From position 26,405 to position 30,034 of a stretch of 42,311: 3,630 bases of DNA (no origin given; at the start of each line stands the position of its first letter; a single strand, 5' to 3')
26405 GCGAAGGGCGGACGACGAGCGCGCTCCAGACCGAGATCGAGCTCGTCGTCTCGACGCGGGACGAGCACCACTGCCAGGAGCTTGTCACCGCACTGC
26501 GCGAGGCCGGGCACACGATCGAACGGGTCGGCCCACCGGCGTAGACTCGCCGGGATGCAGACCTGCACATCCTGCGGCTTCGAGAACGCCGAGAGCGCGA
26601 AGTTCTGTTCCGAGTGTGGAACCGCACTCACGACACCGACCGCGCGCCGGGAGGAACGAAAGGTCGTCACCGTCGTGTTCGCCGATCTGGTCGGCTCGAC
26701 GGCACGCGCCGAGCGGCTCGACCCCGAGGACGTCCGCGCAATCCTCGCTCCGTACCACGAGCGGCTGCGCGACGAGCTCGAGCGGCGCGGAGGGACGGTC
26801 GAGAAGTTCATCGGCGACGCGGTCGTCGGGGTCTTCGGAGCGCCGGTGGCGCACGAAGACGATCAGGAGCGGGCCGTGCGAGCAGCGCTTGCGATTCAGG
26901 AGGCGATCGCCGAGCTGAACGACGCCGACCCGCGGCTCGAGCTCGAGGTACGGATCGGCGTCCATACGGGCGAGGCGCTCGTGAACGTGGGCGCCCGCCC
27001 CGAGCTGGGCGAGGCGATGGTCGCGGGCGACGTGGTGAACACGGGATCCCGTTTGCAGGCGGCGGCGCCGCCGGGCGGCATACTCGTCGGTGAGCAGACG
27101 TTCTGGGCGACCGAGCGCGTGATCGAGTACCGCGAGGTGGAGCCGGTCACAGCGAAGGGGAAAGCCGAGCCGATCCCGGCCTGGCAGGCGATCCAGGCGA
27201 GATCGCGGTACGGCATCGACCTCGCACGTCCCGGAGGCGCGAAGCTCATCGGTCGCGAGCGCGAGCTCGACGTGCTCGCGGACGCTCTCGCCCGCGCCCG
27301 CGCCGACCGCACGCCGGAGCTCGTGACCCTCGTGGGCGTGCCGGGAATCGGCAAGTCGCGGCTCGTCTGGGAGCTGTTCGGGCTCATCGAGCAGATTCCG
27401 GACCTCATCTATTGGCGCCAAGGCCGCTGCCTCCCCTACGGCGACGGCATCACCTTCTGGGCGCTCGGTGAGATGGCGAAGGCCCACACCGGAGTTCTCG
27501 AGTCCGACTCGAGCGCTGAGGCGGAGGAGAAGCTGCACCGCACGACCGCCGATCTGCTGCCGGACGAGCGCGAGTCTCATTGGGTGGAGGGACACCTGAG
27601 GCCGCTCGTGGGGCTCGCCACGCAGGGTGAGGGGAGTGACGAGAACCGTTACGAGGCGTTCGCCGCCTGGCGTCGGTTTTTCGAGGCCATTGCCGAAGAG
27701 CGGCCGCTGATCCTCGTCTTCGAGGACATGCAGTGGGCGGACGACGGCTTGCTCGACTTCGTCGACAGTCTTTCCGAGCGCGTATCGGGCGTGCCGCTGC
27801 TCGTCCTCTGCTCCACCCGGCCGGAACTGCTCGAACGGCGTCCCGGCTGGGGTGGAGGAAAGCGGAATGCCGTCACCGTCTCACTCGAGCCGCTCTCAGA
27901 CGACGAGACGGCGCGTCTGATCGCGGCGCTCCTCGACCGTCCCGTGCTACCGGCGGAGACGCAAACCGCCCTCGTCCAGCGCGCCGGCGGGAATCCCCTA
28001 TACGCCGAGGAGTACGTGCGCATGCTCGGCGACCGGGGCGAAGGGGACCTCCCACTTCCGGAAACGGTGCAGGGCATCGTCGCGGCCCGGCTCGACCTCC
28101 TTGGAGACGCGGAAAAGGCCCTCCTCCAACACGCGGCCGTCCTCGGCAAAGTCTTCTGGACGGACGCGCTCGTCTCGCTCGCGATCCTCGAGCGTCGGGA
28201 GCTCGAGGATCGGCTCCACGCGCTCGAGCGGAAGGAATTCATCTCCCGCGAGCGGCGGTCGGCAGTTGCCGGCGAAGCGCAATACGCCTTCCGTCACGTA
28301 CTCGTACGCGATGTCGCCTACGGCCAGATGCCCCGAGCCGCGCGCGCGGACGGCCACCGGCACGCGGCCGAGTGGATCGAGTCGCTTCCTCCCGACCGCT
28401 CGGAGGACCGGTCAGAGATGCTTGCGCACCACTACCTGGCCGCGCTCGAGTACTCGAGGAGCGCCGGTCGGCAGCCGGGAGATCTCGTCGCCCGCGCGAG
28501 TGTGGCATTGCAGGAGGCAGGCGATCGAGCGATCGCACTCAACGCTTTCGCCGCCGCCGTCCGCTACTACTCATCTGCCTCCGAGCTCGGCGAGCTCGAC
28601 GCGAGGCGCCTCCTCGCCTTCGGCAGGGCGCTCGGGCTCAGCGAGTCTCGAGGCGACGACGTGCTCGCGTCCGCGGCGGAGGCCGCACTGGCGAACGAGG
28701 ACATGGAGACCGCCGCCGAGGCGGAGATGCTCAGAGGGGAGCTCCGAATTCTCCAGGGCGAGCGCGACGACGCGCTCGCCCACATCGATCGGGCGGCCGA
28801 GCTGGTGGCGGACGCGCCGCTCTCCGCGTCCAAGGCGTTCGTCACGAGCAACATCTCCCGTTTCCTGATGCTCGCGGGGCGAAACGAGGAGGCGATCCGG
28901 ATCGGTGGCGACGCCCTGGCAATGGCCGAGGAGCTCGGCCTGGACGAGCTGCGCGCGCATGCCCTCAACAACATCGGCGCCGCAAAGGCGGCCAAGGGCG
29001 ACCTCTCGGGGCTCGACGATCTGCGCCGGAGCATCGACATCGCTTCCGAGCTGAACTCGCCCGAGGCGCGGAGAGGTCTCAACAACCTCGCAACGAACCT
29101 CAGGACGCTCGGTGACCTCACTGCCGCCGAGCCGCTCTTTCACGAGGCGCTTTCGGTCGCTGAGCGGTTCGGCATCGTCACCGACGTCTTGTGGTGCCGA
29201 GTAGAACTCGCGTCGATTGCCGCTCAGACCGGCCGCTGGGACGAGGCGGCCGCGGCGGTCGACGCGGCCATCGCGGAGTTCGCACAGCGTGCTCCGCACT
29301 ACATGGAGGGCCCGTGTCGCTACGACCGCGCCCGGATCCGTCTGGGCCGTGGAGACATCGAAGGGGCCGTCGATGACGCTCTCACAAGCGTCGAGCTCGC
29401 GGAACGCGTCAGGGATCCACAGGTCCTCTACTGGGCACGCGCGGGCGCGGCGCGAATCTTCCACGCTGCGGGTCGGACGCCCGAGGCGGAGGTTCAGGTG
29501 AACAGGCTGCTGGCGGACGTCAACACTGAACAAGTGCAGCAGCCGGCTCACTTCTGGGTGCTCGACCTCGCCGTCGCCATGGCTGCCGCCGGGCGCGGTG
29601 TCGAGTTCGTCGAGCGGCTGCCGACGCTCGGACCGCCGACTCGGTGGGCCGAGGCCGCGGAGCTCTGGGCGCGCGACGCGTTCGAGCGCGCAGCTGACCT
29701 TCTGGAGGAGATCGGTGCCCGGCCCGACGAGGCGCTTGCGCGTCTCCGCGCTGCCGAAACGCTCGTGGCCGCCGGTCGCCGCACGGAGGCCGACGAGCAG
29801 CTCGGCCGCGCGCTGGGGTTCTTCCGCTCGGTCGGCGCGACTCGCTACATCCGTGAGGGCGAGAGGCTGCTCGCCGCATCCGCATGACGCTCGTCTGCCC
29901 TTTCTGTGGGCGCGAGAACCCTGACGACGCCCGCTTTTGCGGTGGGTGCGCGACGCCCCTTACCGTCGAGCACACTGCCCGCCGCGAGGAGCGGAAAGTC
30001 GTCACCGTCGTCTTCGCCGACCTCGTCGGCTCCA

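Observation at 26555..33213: Tandem, translationally coupled zinc-ribbon / cyclase / STAND / TPR paralogs that lack the usual HTH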

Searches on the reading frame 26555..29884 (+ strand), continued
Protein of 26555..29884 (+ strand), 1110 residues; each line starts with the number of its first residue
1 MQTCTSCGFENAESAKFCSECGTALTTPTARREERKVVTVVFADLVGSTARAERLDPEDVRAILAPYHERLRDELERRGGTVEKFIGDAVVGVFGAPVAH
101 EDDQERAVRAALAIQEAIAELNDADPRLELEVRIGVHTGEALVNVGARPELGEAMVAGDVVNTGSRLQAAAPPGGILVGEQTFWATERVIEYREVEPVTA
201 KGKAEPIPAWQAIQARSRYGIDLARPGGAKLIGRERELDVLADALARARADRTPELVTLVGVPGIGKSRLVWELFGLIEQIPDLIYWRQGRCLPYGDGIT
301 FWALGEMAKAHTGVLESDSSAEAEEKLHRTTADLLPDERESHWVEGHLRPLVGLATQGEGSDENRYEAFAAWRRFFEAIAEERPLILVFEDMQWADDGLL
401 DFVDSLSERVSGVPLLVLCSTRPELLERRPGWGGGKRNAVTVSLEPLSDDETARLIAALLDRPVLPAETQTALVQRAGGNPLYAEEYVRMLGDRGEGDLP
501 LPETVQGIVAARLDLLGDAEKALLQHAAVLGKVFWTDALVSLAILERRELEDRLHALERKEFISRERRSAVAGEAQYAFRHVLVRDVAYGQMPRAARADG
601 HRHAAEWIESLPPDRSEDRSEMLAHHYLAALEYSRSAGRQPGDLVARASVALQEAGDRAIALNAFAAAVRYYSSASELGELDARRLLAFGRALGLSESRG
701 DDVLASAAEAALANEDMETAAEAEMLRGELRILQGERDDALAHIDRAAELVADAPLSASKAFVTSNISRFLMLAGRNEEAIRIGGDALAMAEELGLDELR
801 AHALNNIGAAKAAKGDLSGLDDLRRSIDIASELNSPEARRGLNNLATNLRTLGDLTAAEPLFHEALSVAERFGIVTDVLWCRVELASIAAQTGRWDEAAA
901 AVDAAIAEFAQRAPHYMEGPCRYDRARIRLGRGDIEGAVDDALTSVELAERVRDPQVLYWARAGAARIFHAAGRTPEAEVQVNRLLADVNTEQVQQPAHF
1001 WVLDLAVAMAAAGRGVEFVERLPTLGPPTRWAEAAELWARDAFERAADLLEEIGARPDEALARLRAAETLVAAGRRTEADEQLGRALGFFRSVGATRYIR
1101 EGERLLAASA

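Call 74: search_protein_families(library=pfam, proteins=[L021:8386-9792:+, L056:3330-4850:+, L085:3042-4925:+, L022:2797-4236:-, L067:7001-8248:-], max_evalue=0.001)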
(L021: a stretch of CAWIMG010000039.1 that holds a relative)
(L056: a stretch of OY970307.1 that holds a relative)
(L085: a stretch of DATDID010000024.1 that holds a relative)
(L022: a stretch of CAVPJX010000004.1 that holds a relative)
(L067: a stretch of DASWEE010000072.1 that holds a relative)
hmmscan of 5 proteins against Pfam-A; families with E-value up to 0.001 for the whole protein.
L021:8386-9792:+ (469 aa): 1 family
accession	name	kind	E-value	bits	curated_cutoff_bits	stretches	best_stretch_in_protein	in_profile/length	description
PF00274.25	Glycolytic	-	9.9e-06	25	22.2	1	177-351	10-181/349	Fructose-bisphosphate aldolase class-I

L056:3330-4850:+ (507 aa): 3 families
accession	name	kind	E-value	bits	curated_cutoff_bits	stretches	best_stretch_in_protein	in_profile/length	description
PF07690.21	MFS_1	-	1.9e-23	83.4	33.4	2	38-301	72-338/347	Major Facilitator Superfamily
PF00027.35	cNMP_binding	-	6.4e-21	74.6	27.5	1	389-473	2-86/89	Cyclic nucleotide-binding domain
PF05977.19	MFS_3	-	2.8e-20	72.7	27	1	20-341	72-391/524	Transmembrane secretion effector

L085:3042-4925:+ (628 aa): 3 families
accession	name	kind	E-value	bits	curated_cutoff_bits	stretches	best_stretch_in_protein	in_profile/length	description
PF07690.21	MFS_1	-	9.5e-30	104.1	33.4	2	85-422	2-338/347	Major Facilitator Superfamily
PF05977.19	MFS_3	-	6.7e-26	91.2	27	1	75-462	6-391/524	Transmembrane secretion effector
PF00027.35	cNMP_binding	-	2.3e-20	72.8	27.5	1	510-594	2-86/89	Cyclic nucleotide-binding domain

L022:2797-4236:- (480 aa): 2 families
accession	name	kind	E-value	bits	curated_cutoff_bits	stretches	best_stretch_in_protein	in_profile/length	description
PF05977.19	MFS_3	-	1.1e-36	126.8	27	1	55-450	4-389/524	Transmembrane secretion effector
PF07690.21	MFS_1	-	4e-27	95.5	33.4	1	66-406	1-334/347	Major Facilitator Superfamily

L067:7001-8248:- (416 aa): 2 families
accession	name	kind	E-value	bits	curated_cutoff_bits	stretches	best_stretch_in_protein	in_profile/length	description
PF07690.21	MFS_1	-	8.3e-27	94.4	33.4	1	23-350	2-333/347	Major Facilitator Superfamily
PF05977.19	MFS_3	-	5.7e-21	75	27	1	11-387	4-383/524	Transmembrane secretion effector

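Call 75: find_encoding_contigs(protein=P0002, flank=5000, max_places=2)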
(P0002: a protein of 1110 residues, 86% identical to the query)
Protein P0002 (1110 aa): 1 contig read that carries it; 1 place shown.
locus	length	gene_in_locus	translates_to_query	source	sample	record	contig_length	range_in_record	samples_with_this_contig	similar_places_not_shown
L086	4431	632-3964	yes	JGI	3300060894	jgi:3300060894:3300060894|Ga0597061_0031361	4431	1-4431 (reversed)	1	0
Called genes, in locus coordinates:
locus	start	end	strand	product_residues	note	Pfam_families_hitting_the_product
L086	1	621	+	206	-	?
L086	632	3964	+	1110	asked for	PF00211:Guanylate_cyc, PF13191:AAA_16, PF13424:TPR_12 (weak), PF13374:TPR_10 (faint), PF13424:TPR_12 (weak)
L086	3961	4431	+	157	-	?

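Call 76: find_encoding_contigs(protein=P0005, flank=5000, max_places=2)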
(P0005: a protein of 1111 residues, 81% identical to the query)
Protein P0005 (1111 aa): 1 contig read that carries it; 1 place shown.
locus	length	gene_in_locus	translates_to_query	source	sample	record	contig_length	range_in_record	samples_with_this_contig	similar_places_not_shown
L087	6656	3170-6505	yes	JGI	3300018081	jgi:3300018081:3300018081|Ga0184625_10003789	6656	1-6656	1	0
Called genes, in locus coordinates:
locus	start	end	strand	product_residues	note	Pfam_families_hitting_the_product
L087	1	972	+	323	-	?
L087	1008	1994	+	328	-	PF03308:MeaB, PF13401:AAA_22 (faint), PF03029:ATP_bind_1 (faint)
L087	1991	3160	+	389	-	PF00291:PALP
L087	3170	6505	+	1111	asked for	PF00211:Guanylate_cyc, PF13240:Zn_Ribbon_1 (weak), PF13191:AAA_16, PF13424:TPR_12 (faint)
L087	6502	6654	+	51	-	?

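Call 77: find_encoding_contigs(protein=P0003, flank=8000, max_places=2)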
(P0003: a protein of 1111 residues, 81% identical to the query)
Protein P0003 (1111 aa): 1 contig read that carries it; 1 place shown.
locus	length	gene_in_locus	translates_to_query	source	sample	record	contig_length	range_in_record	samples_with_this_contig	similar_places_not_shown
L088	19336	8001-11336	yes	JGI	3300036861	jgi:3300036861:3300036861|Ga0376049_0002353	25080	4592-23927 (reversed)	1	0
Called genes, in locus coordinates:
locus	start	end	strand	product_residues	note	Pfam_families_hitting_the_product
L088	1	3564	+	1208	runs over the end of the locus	PF02574:S-methyl_trans, PF00809:Pterin_bind, PF02607:B12-binding_2, PF02310:B12-binding, PF02965:Met_synt_B12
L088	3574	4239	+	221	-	-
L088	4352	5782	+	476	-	PF05977:MFS_3, PF07690:MFS_1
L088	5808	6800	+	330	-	PF03308:MeaB, PF13401:AAA_22 (faint), PF03029:ATP_bind_1 (faint)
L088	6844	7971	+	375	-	PF00291:PALP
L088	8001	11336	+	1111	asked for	PF00211:Guanylate_cyc, PF13240:Zn_Ribbon_1 (weak), PF13191:AAA_16, PF13424:TPR_12 (faint)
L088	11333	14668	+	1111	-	PF00211:Guanylate_cyc, PF13240:Zn_Ribbon_1 (weak), PF24463:DUF7577 (weak), PF13191:AAA_16, PF13424:TPR_12 (faint)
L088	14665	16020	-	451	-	PF00753:Lactamase_B, PF00581:Rhodanese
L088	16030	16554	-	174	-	PF07987:DUF1775 (faint)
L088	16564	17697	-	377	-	PF02771:Acyl-CoA_dh_N, PF02770:Acyl-CoA_dh_M, PF00441:Acyl-CoA_dh_1, PF08028:Acyl-CoA_dh_2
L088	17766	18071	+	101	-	PF14864:Alkyl_sulf_C (weak), PF02036:SCP2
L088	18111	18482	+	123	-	PF04020:Phage_holin_4_2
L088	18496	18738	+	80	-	PF10027:DUF2269 (weak)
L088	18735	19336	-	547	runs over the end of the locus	PF00289:Biotin_carb_N, PF02786:CPSase_L_D2, PF02785:Biotin_carb_C, PF00364:Biotin_lipoyl, PF25973:BSH_CzcB (faint)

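Call 80: search_solved_structures(query=A1, max_evalue=0.01)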
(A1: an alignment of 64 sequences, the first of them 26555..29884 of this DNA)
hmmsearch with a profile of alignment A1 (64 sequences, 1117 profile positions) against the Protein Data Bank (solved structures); distinct sequences matched with E-value up to 0.01: 94 (the best 60 are shown).
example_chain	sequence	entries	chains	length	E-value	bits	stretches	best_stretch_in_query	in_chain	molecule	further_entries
2w01_A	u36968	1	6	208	2.9e-32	114.9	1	35-213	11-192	ADENYLATE CYCLASE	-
6fht_A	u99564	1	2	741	5e-32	114.1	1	34-214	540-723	Bacteriophytochrome,Adenylate cyclase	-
3r5g_A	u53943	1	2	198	1.2e-28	102.9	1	35-221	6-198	CyaB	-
1wc0_A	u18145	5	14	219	6.7e-24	87.2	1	30-185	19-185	ADENYLATE CYCLASE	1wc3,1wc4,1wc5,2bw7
1wc1_A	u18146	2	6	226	1.3e-23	86.2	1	31-185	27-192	ADENYLATE CYCLASE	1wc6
5oyh_A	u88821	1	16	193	1.4e-18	69.6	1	34-213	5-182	Nucleotide cyclase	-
6sir_A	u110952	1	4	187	5.1e-18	67.7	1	33-213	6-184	Nucleotide cyclase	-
6aoa_A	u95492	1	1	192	1.7e-17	66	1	34-211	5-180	Bacterio-rhodopsin/guanylyl cyclase 1 fusion protein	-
6ao9_A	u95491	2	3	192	7.2e-17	63.9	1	34-211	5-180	Bacterio-rhodopsin/guanylyl cyclase 1 fusion protein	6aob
9qhb_A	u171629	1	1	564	2.1e-14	55.8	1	630-880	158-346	Engineered tetratricopeptide repeat protein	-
5o5k_A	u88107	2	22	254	1.1e-13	53.4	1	39-213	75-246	Adenylate cyclase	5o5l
5x4u_A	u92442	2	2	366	1.3e-13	53.1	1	41-226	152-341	Photoactivated adenylyl cyclase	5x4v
5x4t_A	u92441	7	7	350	1.5e-13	53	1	41-224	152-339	Photoactivated adenylyl cyclase | Family 3 adenylate cyclase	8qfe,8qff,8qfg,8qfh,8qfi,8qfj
9f1z_A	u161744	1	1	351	1.5e-13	53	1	41-224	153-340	Family 3 adenylate cyclase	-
4yus_A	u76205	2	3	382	1.5e-13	53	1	41-226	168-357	Family 3 adenylate cyclase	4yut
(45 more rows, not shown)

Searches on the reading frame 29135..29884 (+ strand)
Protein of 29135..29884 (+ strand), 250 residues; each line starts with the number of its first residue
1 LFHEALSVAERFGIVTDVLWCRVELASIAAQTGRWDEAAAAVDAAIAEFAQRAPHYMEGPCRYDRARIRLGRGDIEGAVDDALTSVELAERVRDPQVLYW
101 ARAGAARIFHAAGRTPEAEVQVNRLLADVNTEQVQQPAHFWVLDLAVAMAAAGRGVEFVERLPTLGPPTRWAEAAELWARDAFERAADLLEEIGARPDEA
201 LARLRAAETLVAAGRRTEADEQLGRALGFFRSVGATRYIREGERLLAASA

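Call 44: search_protein_families(library=pfam, alignment_id=A2, max_evalue=0.01)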
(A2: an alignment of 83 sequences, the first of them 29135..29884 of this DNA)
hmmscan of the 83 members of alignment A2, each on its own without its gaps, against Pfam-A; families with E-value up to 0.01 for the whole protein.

A. member 1, window:29135-29884:+ (250 aa): 3 families
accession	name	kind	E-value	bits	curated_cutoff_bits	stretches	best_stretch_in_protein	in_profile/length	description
PF14559.12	TPR_19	-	5.2e-12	46.4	25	1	177-226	1-51/68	Tetratricopeptide repeat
PF13424.12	TPR_12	-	1.9e-10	41.2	30.1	1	65-126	9-72/77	Tetratricopeptide repeat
PF07721.20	TPR_4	-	0.00044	21.1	27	0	100-121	2-23/26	Tetratricopeptide repeat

B. families by the number of members that match (of 83 scanned): 21 families
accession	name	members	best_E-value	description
PF13424.12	TPR_12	50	1.1e-13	Tetratricopeptide repeat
PF14559.12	TPR_19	30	5.2e-12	Tetratricopeptide repeat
PF17874.7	TPR_MalT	25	3.6e-07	MalT-like TPR region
PF13428.12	TPR_14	24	3.5e-07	Tetratricopeptide repeat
PF07719.23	TPR_2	17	8.5e-08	Tetratricopeptide repeat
PF13374.12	TPR_10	16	4.1e-08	Tetratricopeptide repeat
PF07721.20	TPR_4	14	9.7e-07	Tetratricopeptide repeat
PF13432.12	TPR_16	10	2.5e-05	Tetratricopeptide repeat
PF13174.12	TPR_6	6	0.00014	Tetratricopeptide repeat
PF13176.12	TPR_7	4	8.6e-05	Tetratricopeptide repeat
PF00515.34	TPR_1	4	0.0015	Tetratricopeptide repeat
PF13181.12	TPR_8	2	7.7e-05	Tetratricopeptide repeat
PF12895.13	ANAPC3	2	0.0026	Anaphase-promoting complex, cyclosome, subunit 3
PF13429.12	TPR_15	2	0.0055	Tetratricopeptide repeat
PF01535.26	PPR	1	0.00011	PPR repeat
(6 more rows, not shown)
